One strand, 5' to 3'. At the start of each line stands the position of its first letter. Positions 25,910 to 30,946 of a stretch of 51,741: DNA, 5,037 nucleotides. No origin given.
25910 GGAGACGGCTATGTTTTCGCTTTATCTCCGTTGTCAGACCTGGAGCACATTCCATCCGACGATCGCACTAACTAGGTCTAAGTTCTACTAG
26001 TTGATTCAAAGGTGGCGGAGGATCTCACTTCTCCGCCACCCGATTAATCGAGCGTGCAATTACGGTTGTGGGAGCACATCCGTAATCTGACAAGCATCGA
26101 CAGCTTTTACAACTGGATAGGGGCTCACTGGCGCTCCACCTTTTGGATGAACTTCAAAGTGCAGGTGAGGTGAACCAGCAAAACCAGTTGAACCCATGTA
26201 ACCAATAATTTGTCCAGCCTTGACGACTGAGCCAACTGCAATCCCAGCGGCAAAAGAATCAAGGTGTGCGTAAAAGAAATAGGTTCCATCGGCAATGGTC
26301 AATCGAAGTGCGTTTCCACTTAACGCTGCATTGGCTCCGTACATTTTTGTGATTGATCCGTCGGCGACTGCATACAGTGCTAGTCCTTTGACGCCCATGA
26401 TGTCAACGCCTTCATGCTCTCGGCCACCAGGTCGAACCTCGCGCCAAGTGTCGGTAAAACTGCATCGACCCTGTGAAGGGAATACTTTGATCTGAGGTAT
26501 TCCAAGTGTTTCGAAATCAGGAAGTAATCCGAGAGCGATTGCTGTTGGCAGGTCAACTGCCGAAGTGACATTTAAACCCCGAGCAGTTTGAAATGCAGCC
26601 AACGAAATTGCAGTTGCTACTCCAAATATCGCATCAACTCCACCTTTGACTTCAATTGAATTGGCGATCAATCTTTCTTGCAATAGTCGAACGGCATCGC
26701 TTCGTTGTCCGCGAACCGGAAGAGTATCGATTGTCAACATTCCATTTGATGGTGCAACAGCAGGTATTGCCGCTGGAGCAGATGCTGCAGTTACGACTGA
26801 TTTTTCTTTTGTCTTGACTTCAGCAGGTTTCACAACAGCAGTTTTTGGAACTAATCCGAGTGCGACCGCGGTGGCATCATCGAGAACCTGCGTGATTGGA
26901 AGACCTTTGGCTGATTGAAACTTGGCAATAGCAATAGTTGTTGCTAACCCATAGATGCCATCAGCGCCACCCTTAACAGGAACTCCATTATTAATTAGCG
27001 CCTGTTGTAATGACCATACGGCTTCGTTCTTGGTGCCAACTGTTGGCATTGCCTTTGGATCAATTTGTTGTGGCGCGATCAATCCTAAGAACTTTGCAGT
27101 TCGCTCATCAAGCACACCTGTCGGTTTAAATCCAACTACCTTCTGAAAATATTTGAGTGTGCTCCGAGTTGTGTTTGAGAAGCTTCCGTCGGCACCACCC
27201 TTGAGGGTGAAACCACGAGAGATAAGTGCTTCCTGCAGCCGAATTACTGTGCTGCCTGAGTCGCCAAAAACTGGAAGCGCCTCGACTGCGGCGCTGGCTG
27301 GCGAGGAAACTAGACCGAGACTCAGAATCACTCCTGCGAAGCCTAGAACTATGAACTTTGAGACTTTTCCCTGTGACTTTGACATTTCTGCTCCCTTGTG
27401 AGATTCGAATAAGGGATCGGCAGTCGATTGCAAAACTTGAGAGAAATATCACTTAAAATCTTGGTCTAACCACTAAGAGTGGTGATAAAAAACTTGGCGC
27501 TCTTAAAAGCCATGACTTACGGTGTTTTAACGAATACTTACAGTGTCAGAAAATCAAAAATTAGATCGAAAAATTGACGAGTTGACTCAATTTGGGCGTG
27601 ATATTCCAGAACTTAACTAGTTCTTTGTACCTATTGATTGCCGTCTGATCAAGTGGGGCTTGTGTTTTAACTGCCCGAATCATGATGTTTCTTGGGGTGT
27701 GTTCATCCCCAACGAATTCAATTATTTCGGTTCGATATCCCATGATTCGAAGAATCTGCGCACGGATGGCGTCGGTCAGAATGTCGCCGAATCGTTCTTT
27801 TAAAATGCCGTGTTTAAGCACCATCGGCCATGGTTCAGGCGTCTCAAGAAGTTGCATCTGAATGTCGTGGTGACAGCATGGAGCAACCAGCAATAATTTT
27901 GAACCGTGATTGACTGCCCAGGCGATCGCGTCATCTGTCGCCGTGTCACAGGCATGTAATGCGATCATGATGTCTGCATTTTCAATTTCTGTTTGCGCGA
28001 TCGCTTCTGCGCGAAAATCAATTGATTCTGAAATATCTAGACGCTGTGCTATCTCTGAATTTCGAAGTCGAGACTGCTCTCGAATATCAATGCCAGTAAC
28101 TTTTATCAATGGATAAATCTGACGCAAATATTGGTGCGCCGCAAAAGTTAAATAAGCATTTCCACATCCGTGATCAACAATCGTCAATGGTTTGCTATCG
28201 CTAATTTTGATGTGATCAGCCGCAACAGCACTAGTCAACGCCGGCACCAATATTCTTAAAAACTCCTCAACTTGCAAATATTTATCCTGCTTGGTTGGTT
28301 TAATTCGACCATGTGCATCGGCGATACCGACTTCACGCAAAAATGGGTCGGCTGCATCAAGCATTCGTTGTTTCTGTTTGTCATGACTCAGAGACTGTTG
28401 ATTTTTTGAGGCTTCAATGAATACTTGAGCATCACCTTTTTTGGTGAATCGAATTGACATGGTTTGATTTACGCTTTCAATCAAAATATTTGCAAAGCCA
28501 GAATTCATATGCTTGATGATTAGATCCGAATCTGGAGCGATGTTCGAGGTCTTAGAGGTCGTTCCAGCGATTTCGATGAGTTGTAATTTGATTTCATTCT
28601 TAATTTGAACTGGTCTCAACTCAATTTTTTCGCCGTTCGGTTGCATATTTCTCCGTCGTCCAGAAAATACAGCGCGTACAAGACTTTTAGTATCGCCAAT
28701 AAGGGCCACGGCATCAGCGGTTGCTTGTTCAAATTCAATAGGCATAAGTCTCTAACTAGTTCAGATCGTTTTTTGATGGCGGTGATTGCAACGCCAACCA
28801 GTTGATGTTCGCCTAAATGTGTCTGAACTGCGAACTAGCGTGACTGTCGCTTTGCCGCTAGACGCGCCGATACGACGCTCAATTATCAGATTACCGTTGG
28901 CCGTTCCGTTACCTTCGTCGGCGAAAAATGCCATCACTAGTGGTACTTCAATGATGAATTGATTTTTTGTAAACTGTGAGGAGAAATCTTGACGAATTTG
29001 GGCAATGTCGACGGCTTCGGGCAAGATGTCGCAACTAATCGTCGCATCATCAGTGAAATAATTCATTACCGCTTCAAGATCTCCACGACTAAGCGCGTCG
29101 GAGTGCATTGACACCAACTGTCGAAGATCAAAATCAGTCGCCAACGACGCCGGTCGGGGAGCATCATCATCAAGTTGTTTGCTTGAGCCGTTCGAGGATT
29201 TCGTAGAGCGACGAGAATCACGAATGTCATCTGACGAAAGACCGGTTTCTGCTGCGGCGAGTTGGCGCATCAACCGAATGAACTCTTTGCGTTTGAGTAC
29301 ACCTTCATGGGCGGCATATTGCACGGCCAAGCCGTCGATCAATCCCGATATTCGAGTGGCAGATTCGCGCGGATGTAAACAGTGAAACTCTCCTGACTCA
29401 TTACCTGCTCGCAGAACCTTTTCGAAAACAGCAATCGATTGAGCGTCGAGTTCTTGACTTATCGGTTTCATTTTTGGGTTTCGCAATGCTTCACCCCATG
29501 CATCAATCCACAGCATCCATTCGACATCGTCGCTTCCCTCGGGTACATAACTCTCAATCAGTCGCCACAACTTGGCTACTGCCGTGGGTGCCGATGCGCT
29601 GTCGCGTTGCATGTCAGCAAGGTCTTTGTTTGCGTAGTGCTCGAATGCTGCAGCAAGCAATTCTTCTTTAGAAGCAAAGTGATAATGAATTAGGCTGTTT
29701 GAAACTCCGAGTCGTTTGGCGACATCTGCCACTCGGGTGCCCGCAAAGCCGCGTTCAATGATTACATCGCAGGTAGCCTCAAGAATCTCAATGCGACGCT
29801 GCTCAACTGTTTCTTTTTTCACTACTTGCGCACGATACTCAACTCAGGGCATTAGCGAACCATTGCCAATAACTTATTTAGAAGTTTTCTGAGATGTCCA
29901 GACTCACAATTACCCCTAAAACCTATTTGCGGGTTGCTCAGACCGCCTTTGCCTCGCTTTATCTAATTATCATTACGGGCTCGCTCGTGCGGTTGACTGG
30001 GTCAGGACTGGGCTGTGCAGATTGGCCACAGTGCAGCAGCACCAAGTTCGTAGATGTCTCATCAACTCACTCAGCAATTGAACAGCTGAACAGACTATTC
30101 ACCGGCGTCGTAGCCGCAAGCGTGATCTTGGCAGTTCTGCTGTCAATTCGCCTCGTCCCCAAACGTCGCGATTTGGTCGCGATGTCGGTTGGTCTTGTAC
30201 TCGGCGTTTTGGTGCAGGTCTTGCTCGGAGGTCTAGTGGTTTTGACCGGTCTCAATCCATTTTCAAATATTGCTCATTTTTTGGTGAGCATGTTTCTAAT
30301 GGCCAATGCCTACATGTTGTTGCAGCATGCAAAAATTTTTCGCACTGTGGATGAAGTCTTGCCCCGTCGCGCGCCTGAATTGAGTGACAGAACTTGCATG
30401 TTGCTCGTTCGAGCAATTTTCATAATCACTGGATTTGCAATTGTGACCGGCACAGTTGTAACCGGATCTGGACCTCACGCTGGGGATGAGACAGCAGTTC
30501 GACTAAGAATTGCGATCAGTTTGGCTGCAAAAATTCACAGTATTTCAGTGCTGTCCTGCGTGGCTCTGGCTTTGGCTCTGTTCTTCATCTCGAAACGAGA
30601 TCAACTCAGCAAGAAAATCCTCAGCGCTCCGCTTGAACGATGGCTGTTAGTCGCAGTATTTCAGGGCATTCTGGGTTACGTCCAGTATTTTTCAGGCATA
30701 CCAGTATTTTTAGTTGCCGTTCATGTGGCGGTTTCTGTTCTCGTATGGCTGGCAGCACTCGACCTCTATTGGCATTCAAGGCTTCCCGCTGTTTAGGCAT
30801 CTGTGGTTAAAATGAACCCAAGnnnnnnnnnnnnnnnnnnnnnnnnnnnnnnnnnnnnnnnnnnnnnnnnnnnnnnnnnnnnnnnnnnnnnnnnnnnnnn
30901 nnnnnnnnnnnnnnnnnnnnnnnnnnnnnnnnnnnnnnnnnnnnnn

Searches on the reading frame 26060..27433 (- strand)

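Call 13: search_protein_families(library=pfam, proteins=[window:26060-27433:-], max_evalue=0.00001)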
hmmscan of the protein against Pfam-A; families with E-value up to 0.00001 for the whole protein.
window:26060-27433:- (457 aa): 2 families
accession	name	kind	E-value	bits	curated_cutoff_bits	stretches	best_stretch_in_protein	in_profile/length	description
PF01471.23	PG_binding_1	-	1.7e-32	111.8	23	3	59-116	1-57/57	Putative peptidoglycan binding domain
PF01551.29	Peptidase_M23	-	7.7e-21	74.5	28.7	1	339-438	2-96/96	Peptidase family M23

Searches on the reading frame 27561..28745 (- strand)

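Call 13: search_protein_families(library=pfam, proteins=[window:27561-28745:-], max_evalue=0.00001)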
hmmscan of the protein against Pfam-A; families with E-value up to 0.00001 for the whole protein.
window:27561-28745:- (394 aa): 3 families
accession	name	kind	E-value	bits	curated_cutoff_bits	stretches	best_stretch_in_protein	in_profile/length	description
PF13679.12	Methyltransf_32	-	2.1e-33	115.7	27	1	154-297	1-142/143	Methyltransferase domain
PF05206.20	TRM13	-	2e-07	31.3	26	0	185-319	18-164/257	Methyltransferase TRM13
PF13847.12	Methyltransf_31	-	3e-07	30.7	27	1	185-271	3-89/145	Methyltransferase domain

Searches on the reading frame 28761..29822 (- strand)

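Call 13: search_protein_families(library=pfam, proteins=[window:28761-29822:-], max_evalue=0.00001)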
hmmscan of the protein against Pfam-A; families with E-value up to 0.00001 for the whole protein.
window:28761-29822:- (353 aa): 3 families
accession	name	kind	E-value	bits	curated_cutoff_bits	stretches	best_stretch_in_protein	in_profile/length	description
PF13977.11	TetR_C_6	-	5.5e-18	65.7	27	1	83-191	3-112/115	BetI-type transcriptional repressor, C-terminal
PF00440.29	TetR_N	-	1.6e-15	57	24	1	13-59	1-47/47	Bacterial regulatory proteins, tetR family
PF13577.12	SnoaL_4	-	2.9e-06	27.7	24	1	232-349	8-126/126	SnoaL-like domain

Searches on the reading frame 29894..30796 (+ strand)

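Call 13: search_protein_families(library=pfam, proteins=[window:29894-30796:+], max_evalue=0.00001)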
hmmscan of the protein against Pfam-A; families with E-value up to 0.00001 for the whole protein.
window:29894-30796:+ (300 aa): 1 family
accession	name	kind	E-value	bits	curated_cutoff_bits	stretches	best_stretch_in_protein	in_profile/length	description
PF02628.20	COX15-CtaA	-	1.1e-17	64.5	29.9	1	17-192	6-207/322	Cytochrome oxidase assembly protein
